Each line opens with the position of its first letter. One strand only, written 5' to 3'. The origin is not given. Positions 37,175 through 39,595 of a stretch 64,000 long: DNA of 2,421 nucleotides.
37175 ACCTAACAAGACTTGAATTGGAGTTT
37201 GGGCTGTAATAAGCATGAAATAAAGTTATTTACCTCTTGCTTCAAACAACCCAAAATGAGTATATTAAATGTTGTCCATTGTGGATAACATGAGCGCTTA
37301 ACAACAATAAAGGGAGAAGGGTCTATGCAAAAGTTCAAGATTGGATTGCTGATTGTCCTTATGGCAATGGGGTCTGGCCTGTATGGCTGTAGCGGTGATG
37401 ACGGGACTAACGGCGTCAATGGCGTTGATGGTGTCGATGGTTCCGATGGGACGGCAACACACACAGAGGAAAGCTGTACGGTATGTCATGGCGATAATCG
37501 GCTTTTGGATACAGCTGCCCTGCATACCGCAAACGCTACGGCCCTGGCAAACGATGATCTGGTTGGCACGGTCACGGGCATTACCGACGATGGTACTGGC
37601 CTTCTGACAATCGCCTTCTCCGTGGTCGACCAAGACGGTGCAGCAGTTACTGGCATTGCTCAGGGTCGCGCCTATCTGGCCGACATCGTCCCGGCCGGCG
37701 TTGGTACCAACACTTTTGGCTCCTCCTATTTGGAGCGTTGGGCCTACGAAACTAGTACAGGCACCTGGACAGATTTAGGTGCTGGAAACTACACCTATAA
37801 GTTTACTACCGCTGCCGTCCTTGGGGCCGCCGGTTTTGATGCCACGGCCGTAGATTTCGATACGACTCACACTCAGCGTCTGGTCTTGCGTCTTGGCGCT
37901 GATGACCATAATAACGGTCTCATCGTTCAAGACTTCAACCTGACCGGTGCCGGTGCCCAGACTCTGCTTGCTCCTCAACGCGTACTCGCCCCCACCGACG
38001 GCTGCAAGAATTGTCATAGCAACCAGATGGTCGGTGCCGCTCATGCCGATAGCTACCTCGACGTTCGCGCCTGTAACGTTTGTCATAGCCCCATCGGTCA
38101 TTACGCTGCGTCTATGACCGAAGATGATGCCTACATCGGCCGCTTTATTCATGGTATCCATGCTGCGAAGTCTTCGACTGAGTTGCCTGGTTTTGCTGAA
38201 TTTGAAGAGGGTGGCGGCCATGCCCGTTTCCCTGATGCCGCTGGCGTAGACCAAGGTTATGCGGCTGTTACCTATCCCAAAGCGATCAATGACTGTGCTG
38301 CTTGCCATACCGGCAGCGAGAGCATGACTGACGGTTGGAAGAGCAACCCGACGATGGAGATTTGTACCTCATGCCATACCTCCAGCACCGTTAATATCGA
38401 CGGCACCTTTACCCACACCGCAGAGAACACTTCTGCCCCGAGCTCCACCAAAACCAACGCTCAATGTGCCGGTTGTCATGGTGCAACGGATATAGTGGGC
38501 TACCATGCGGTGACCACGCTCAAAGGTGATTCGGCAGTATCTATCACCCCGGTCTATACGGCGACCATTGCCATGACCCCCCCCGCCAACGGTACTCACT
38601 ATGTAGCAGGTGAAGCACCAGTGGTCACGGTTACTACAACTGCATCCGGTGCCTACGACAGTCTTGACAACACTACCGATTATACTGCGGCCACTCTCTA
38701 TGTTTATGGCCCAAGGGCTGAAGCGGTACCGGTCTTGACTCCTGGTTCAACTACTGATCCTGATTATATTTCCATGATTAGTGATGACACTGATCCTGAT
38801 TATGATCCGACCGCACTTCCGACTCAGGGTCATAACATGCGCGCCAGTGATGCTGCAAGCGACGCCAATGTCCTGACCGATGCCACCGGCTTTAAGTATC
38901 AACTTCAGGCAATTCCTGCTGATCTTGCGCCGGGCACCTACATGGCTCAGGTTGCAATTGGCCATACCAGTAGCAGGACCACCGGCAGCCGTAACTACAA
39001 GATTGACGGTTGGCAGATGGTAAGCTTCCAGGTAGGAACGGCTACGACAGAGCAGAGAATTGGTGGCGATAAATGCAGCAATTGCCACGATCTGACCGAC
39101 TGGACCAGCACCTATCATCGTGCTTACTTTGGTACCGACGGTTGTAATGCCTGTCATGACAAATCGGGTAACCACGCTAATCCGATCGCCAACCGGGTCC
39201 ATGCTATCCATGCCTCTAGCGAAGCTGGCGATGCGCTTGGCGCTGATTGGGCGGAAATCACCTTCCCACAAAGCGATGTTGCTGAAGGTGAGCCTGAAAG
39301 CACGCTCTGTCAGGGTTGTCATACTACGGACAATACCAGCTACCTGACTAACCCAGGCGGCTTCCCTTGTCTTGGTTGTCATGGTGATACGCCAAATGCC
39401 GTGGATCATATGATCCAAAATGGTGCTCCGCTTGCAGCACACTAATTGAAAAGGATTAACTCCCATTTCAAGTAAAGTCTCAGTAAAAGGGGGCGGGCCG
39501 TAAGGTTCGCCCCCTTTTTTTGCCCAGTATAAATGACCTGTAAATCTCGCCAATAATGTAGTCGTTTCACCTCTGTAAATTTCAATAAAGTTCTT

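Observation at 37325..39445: MtrC/OmcA-like decahaem lipoprotein with a 1+5+4 haem layout and no adjacent MtrA/MtrB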

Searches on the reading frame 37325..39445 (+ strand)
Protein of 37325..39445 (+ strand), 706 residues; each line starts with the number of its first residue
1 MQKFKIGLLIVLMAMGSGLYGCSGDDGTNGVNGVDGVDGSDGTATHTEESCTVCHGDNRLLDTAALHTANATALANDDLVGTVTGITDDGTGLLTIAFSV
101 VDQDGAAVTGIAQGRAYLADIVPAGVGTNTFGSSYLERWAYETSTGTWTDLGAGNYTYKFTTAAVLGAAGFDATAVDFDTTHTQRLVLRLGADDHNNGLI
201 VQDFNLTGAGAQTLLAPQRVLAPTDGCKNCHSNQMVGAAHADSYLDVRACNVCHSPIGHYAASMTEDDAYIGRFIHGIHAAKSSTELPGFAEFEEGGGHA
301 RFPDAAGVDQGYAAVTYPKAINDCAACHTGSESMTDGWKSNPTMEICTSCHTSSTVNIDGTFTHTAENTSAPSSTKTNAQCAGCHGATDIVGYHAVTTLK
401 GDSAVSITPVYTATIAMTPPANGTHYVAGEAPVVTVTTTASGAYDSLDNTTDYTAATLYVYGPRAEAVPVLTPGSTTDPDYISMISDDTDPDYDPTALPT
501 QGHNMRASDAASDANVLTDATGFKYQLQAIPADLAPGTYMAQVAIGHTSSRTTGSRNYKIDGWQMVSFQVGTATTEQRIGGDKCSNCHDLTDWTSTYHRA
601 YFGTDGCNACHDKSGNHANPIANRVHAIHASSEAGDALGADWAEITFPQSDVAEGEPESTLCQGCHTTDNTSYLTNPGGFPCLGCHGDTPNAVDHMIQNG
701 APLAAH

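Call 4: search_protein_families(library=pfam, proteins=[window:37325-39445:+], max_evalue=1)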
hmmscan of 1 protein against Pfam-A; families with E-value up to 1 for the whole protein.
window:37325-39445:+ (706 aa): 6 families
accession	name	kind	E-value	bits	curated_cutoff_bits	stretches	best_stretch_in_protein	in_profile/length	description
PF22113.1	Mtrc-MtrF_II-IV_dom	-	8e-29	100.8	30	3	224-394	6-175/176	Outer membrane cytochrome MtrC/MtrF-like, domains II/IV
PF14537.11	Cytochrom_c3_2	-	1.7e-13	51.3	25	4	323-386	8-65/79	Cytochrome c3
PF14522.11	Cytochrome_C7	-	2.8e-09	37.1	24.8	1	321-385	13-66/67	Cytochrome c7 and related cytochrome c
PF22111.2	MtrC-MtrF_N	-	2.5e-08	34.3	27.7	1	89-198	3-109/126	Decaheme cytochrome c component MtrC/MtrF N-terminal domain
PF09699.15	Paired_CXXCH_1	-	5.6e-07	29.6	20.6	1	322-353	7-38/41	Doubled CXXCH motif (Paired_CXXCH_1)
PF01391.23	Collagen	-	0.038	14.2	27.2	1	20-43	30-53/60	Collagen triple helix repeat (20 copies)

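Call 5: search_protein_families(library=ncbifam, proteins=[window:37325-39445:+], max_evalue=1)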
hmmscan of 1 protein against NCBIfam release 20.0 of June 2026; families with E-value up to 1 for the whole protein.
window:37325-39445:+ (706 aa): 8 families
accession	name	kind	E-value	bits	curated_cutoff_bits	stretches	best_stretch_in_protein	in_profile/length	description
TIGR03507.1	decahem_SO1788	subfamily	1.4e-50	172.5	209.3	3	91-670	5-587/672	OmcA/MtrC family decaheme c-type cytochrome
NF047727.1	4hemeCytCCctA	equivalog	5e-06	26.6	180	2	223-263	36-73/109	tetraheme c-type cytochrome CctA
TIGR03508.1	decahem_SO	subfamily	7e-05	22.4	192.2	2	323-386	96-249/258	DmsE family decaheme c-type cytochrome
TIGR01905.1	paired_CXXCH_1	subfamily_domain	0.0012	18.7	25.2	1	322-353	7-38/41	doubled CXXCH domain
TIGR03153.1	cytochr_NrfH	equivalog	0.0013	18.8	134.2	1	226-259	30-64/138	cytochrome c nitrite reductase small subunit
TIGR01904.2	GSu_C4xC__C2xCH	domain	0.015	15.1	27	2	311-363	11-69/73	CxxxxCH/CxxCH domain c-type cytochrome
NF045722.1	c3_cytochr_TmcA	equivalog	0.12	12.2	114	1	571-615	70-114/125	acidic tetraheme cytochrome c3 TmcA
NF047622.1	SptSoretCytCDesul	equivalog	0.55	9.6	400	1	317-342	250-275/275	split-Soret cytochrome c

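Call 6: search_solved_structures(query=window:37325-39445:+, max_evalue=0.01, show_alignments=4)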
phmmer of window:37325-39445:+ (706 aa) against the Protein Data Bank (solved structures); distinct sequences matched with E-value up to 0.01: 0.

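Call 7: find_homologous_proteins(query=window:37325-39445:+, max_evalue=0.00001)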
Query window:37325-39445:+ (706 aa): 147 proteins with E <= 0.00001 among 8000 candidates; the best 120 are listed.
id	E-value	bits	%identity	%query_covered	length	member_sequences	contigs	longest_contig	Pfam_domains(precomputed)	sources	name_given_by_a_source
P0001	0.0e+0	1616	100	100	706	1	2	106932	PF09699.16,PF14537.12,PF22111.3,PF14522.12,PF22113.2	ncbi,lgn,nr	ncbi:MAG: hypothetical protein KKB30_09595 [Proteobacteria bacterium]|nr:hypothetical protein [Pseud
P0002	3.5e-225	768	56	94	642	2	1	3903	PF09699.16,PF14537.12,PF22111.3,PF14522.12,PF22113.2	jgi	-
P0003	2.1e-168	580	49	93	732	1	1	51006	PF09699.16,PF14537.12,PF14522.12,PF22113.2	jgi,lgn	jgi:OmcA/MtrC family decaheme c-type cytochrome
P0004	4.8e-160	553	45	100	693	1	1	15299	PF09699.16,PF14537.12,PF14522.12,PF22113.2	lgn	-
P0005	7.1e-159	549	44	99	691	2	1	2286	PF09699.16,PF14537.12,PF14522.12,PF22113.2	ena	-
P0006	2.7e-151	524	44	100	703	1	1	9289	PF09699.16,PF14537.12,PF14522.12,PF22113.2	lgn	-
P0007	2.3e-147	511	43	93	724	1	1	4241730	PF09699.16,PF14537.12,PF14522.12,PF22113.2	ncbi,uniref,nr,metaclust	ncbi:multiheme c-type cytochrome [Geopsychrobacter electrodiphilus]|uniref:multiheme c-type cytochro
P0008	1.9e-143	498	44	94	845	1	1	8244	PF23657.2,PF14537.12,PF14522.12,PF22113.2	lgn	-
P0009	7.8e-139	483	41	100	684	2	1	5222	PF09699.16,PF14537.12,PF14522.12,PF22113.2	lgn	-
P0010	6.4e-137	476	43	97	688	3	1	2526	PF14537.12,PF14522.12,PF22113.2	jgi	-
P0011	8.3e-136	473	42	93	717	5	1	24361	PF14537.12,PF14522.12,PF22113.2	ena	-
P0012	1.5e-133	465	42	93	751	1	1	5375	PF14537.12,PF14522.12,PF22113.2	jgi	-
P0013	2.7e-133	464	42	97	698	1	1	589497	PF09699.16,PF14537.12,PF14522.12,PF22113.2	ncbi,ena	-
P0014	3.2e-132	461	42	96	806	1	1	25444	PF23657.2,PF14537.12,PF22111.3,PF14522.12,PF22113.2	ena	-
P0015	4.8e-130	454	42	99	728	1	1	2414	PF14537.12,PF14522.12,PF22113.2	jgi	jgi:OmcA/MtrC family decaheme c-type cytochrome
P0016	2.1e-128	448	42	96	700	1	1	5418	PF14537.12,PF22111.3,PF14522.12,PF22113.2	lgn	-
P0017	2.3e-127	445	40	100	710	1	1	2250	PF14537.12,PF14522.12,PF22113.2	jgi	jgi:OmcA/MtrC family decaheme c-type cytochrome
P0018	6.3e-126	440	42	95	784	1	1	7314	PF09699.16,PF23657.2,PF14537.12,PF14522.12,PF22113.2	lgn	-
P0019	1.0e-124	436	39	99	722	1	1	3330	PF09699.16,PF14537.12,PF14522.12,PF22113.2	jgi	-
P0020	1.3e-124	436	40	94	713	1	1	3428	PF09699.16,PF14537.12,PF14522.12,PF22113.2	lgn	-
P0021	4.1e-124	434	41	92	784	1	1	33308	PF23657.2,PF14537.12,PF14522.12,PF22113.2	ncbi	ncbi:MAG: hypothetical protein ABI333_19455 [bacterium]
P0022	1.3e-123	432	40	99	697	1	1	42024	PF14537.12,PF14522.12,PF22113.2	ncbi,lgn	-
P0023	2.5e-123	431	41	98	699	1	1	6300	PF14537.12,PF14522.12,PF22113.2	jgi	jgi:hypothetical protein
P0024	4.5e-123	430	43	83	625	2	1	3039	PF14537.12,PF14522.12,PF22113.2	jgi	jgi:OmcA/MtrC family decaheme c-type cytochrome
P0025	8.5e-122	426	39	99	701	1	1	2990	PF14537.12,PF14522.12,PF22113.2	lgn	-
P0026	1.6e-121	425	39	99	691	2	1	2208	PF14537.12,PF14522.12,PF22113.2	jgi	-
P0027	2.7e-121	425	39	97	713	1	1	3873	PF14537.12,PF02085.22,PF14522.12,PF22113.2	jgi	jgi:OmcA/MtrC family decaheme c-type cytochrome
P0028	1.9e-120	422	41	97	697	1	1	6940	PF09699.16,PF14537.12,PF02085.22,PF14522.12,PF22113.2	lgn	-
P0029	1.2e-119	419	41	98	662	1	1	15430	PF14537.12,PF02085.22,PF14522.12,PF22113.2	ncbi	-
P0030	2.2e-119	418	39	100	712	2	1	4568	PF09699.16,PF14537.12,PF14522.12,PF22113.2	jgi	-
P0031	4.0e-119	417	40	98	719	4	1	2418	PF14537.12,PF14522.12,PF22113.2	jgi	jgi:OmcA/MtrC family decaheme c-type cytochrome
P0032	1.2e-118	416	39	99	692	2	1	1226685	PF09699.16,PF14537.12,PF14522.12,PF22113.2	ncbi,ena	-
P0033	2.4e-118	415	39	99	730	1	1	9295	PF14537.12,PF14522.12,PF22113.2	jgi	jgi:Outer membrane cytochrome MtrC/MtrF-like, domains II/IV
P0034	2.5e-118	415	40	93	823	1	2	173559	PF09699.16,PF23657.2,PF14537.12,PF14522.12,PF22113.2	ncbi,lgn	-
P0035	5.6e-118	414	39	99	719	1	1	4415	PF09699.16,PF14537.12,PF14522.12,PF22113.2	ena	-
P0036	7.4e-118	413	38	100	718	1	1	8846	PF14537.12,PF14522.12,PF22113.2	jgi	-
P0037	3.2e-117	411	40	98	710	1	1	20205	PF09699.16,PF14537.12,PF14522.12,PF22113.2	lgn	-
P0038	6.3e-117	410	39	99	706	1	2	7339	PF14537.12,PF14522.12,PF22113.2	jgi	jgi:hypothetical protein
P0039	2.6e-116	408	39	93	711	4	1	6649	PF14537.12,PF14522.12,PF22113.2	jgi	jgi:hypothetical protein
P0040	3.9e-116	408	37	99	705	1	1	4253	PF14537.12,PF14522.12,PF22113.2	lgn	-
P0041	4.0e-116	407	37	99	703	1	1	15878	PF14537.12,PF14522.12,PF22113.2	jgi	jgi:hypothetical protein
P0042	6.3e-116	407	38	99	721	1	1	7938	PF14537.12,PF14522.12,PF22113.2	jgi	jgi:hypothetical protein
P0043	3.0e-114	401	39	97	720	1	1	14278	PF14537.12,PF14522.12,PF22113.2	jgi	jgi:Outer membrane cytochrome MtrC/MtrF-like, domains II/IV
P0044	7.9e-113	397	39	97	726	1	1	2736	PF14537.12,PF14522.12,PF22113.2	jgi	jgi:hypothetical protein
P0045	3.1e-111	391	39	97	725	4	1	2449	PF14537.12,PF14522.12,PF22113.2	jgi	jgi:OmcA/MtrC family decaheme c-type cytochrome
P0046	3.5e-111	391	39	94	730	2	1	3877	PF09699.16,PF14537.12,PF14522.12,PF22113.2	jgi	jgi:hypothetical protein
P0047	3.6e-111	391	38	99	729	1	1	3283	PF14537.12,PF14522.12,PF22113.2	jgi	jgi:OmcA/MtrC family decaheme c-type cytochrome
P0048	3.9e-111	391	38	97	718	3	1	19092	PF14537.12,PF14522.12,PF22113.2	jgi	jgi:hypothetical protein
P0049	8.3e-110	387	44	76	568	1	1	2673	PF09699.16,PF14537.12,PF14522.12,PF22113.2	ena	-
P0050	3.2e-109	385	39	99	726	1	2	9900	PF14537.12,PF14522.12,PF22113.2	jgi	jgi:hypothetical protein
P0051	3.6e-109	385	38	99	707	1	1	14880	PF14537.12,PF14522.12,PF22113.2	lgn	-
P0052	5.1e-109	384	39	98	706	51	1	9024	PF09699.16,PF14537.12,PF14522.12,PF22113.2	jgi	jgi:hypothetical protein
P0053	3.3e-108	381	39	97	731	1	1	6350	PF09699.16,PF14537.12,PF14522.12,PF22113.2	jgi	jgi:predicted CXXCH cytochrome family protein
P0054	4.1e-107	378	39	89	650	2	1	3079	PF09699.16,PF14537.12,PF14522.12,PF22113.2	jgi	jgi:hypothetical protein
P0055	1.7e-106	376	37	93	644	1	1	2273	PF09699.16,PF14537.12,PF14522.12,PF22113.2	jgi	jgi:hypothetical protein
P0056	1.8e-105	372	36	99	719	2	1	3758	PF14537.12,PF14522.12,PF22113.2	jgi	-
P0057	2.5e-105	372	38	99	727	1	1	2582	PF09699.16,PF14537.12,PF14522.12,PF22113.2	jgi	jgi:hypothetical protein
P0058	5.2e-104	367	37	99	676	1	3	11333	PF09699.16,PF14537.12,PF14522.12,PF22113.2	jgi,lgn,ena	-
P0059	1.7e-103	366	38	99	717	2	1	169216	PF14537.12,PF22111.3,PF14522.12,PF22113.2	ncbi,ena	-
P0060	1.6e-102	363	37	99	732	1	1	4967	PF14537.12,PF14522.12,PF22113.2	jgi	jgi:OmcA/MtrC family decaheme c-type cytochrome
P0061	1.6e-101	359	36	99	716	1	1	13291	PF14537.12,PF14522.12,PF22113.2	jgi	jgi:OmcA/MtrC family decaheme c-type cytochrome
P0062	5.9e-100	354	38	93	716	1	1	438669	PF14537.12,PF14522.12,PF22113.2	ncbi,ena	-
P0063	6.5e-100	354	37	94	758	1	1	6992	PF09699.16,PF14537.12,PF14522.12,PF22113.2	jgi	jgi:hypothetical protein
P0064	7.4e-100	354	36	99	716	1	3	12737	PF14537.12,PF14522.12,PF22113.2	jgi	jgi:OmcA/MtrC family decaheme c-type cytochrome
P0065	7.8e-100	354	36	97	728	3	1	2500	PF09699.16,PF14537.12,PF14522.12,PF22113.2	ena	-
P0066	6.5e-99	351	37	93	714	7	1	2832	PF14537.12,PF14522.12,PF22113.2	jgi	-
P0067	1.1e-97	347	34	100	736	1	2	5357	PF14537.12,PF14522.12,PF22113.2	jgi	jgi:OmcA/MtrC family decaheme c-type cytochrome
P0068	6.6e-96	341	36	93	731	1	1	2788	PF14537.12,PF14522.12,PF22113.2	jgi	jgi:OmcA/MtrC family decaheme c-type cytochrome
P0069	2.2e-94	336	46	62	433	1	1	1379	PF14537.12,PF14522.12,PF22113.2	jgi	jgi:OmcA/MtrC family decaheme c-type cytochrome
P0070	4.3e-93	331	35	97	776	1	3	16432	PF23657.2,PF14537.12,PF14522.12,PF22113.2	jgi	jgi:OmcA/MtrC family decaheme c-type cytochrome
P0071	1.3e-92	330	36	95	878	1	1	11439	PF14537.12,PF02085.22,PF14522.12,PF22113.2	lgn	-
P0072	1.6e-92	330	35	100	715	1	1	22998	PF14537.12,PF14522.12,PF22113.2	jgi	jgi:OmcA/MtrC family decaheme c-type cytochrome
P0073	3.0e-92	329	35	93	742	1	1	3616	PF14537.12,PF14522.12,PF22113.2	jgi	jgi:hypothetical protein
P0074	7.7e-88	314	35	99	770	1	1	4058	PF23657.2,PF14537.12,PF14522.12,PF22113.2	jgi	jgi:hypothetical protein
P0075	2.0e-84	303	35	90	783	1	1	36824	PF01391.24,PF09699.16,PF14537.12,PF22111.3,PF14522.12,PF22113.2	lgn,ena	-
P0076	8.1e-84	301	34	93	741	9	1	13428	PF09699.16,PF14537.12,PF14522.12,PF22113.2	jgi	-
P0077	5.2e-83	298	34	99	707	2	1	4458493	PF14537.12,PF22678.2,PF14522.12,PF22113.2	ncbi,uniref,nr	ncbi:hypothetical protein GEOBRER4_n0858 [Citrifermentans bremense]|uniref:Outer membrane cytochrome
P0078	7.9e-83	297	35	97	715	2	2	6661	PF14537.12,PF14522.12,PF22113.2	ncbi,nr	ncbi:MAG: multiheme c-type cytochrome [Deltaproteobacteria bacterium]|nr:hypothetical protein [Candi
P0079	1.9e-80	290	34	99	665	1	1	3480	PF14537.12,PF14522.12,PF22113.2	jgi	jgi:OmcA/MtrC family decaheme c-type cytochrome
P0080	1.2e-76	277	34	99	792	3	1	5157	PF14522.12,PF22113.2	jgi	jgi:hypothetical protein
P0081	5.3e-76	275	35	99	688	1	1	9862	PF09699.16,PF14537.12,PF14522.12,PF22113.2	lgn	-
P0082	6.4e-74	268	34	98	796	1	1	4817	PF14537.12,PF14522.12,PF22113.2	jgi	jgi:hypothetical protein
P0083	5.5e-73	265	32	94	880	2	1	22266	PF14537.12,PF14522.12,PF22113.2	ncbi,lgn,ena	-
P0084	1.1e-72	264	34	100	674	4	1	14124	PF14537.12,PF14522.12,PF22113.2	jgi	jgi:OmcA/MtrC family decaheme c-type cytochrome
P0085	1.7e-71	260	36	87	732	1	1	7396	PF14537.12,PF14522.12,PF22113.2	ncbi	-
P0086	9.3e-70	254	34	98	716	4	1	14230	PF14537.12,PF14522.12,PF22113.2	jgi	jgi:hypothetical protein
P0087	1.3e-68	250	33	99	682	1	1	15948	PF14537.12,PF14522.12,PF22113.2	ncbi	ncbi:MAG: OmcA/MtrC family decaheme c-type cytochrome [Desulfurivibrionaceae bacterium]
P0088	2.3e-68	250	38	75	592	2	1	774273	PF14537.12,PF22112.3,PF14522.12,PF22113.2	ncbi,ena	-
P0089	1.3e-67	247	40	56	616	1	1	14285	PF09699.16,PF14537.12,PF13715.13,PF13620.13,PF14522.12,PF22113.2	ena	-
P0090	3.5e-66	242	33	86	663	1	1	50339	PF14537.12,PF14522.12,PF22113.2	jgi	jgi:hypothetical protein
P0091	1.3e-65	241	32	100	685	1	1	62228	PF14537.12,PF14522.12,PF22113.2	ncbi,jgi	-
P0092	2.4e-65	240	32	100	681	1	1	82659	PF14537.12,PF14522.12,PF22113.2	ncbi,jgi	-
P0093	6.9e-65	238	34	97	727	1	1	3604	PF14537.12,PF14522.12,PF22113.2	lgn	-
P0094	7.2e-65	238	32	93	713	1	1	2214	PF09699.16,PF14537.12,PF02085.22,PF14522.12,PF22113.2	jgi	jgi:OmcA/MtrC family decaheme c-type cytochrome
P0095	1.0e-64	238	45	47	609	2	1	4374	PF09699.16,PF14537.12,PF22111.3,PF14522.12,PF22113.2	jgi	jgi:OmcA/MtrC family decaheme c-type cytochrome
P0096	3.1e-64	236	33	93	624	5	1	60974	PF14537.12,PF14522.12,PF22113.2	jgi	jgi:OmcA/MtrC family decaheme c-type cytochrome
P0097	7.1e-64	235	39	67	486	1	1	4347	PF14537.12,PF14522.12,PF22113.2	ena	-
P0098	1.1e-63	234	32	86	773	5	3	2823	PF14537.12,PF14522.12,PF22113.2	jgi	jgi:hypothetical protein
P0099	1.4e-62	231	32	98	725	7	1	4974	PF09699.16,PF14537.12,PF14522.12,PF22113.2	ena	-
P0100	4.6e-62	229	31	97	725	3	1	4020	PF14537.12,PF14522.12,PF22113.2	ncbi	ncbi:MAG: hypothetical protein ABW095_01790 [Candidatus Thiodiazotropha sp.]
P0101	1.4e-60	224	34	76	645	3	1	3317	PF14537.12,PF14522.12,PF22113.2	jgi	jgi:hypothetical protein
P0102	7.5e-60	222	33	98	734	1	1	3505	PF09699.16,PF14537.12,PF14522.12,PF22113.2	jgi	jgi:OmcA/MtrC family decaheme c-type cytochrome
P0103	1.5e-59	220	37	62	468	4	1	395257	PF14537.12,PF14522.12,PF22113.2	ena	-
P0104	5.6e-57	212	38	59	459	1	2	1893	PF14537.12,PF14522.12,PF22113.2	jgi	jgi:hypothetical protein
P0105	3.5e-56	209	32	86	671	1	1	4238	PF09699.16,PF14537.12,PF22112.3,PF22111.3,PF14522.12,PF22113.2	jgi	jgi:hypothetical protein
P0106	2.0e-54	204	41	50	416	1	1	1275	PF14537.12,PF14522.12,PF22113.2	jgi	jgi:hypothetical protein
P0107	5.5e-54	202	30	85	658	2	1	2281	PF09699.16,PF14537.12,PF14522.12,PF22113.2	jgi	jgi:OmcA/MtrC family decaheme c-type cytochrome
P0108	2.0e-53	200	38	50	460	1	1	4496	PF02085.22,PF14522.12,PF22113.2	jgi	jgi:OmcA/MtrC family decaheme c-type cytochrome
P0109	4.8e-52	196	31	98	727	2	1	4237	PF09699.16,PF14537.12,PF14522.12,PF22113.2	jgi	-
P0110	1.9e-50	190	31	97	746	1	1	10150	PF09699.16,PF14537.12,PF14522.12,PF22113.2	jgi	jgi:OmcA/MtrC family decaheme c-type cytochrome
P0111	8.4e-49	185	30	99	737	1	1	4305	PF14537.12,PF14522.12,PF22113.2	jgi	jgi:hypothetical protein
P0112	1.1e-45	175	33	68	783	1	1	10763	PF09699.16,PF14537.12,PF14522.12,PF22113.2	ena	-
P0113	5.1e-42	163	33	36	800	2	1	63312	PF14537.12,PF02085.22,PF14522.12,PF22113.2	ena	-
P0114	1.8e-38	151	31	37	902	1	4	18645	PF14537.12,PF14522.12,PF22113.2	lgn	-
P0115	3.4e-38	150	29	32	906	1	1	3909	PF14537.12,PF14522.12,PF22113.2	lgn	-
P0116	8.4e-38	149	30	35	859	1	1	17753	PF14537.12,PF14522.12,PF22113.2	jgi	jgi:hypothetical protein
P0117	3.2e-36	143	29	41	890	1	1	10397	PF14537.12,PF02085.22,PF14522.12,PF22113.2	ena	-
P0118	2.5e-35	140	27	69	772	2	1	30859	PF14537.12,PF14522.12,PF22113.2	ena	-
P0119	7.0e-35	139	29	35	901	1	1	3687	PF02085.22,PF14522.12,PF22113.2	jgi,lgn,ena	-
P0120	2.2e-34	137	26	43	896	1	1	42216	PF14537.12,PF14522.12,PF22113.2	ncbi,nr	ncbi:MAG: cytochrome c3 family protein [Nitrospirae bacterium]|nr:cytochrome c3 family protein [Nitr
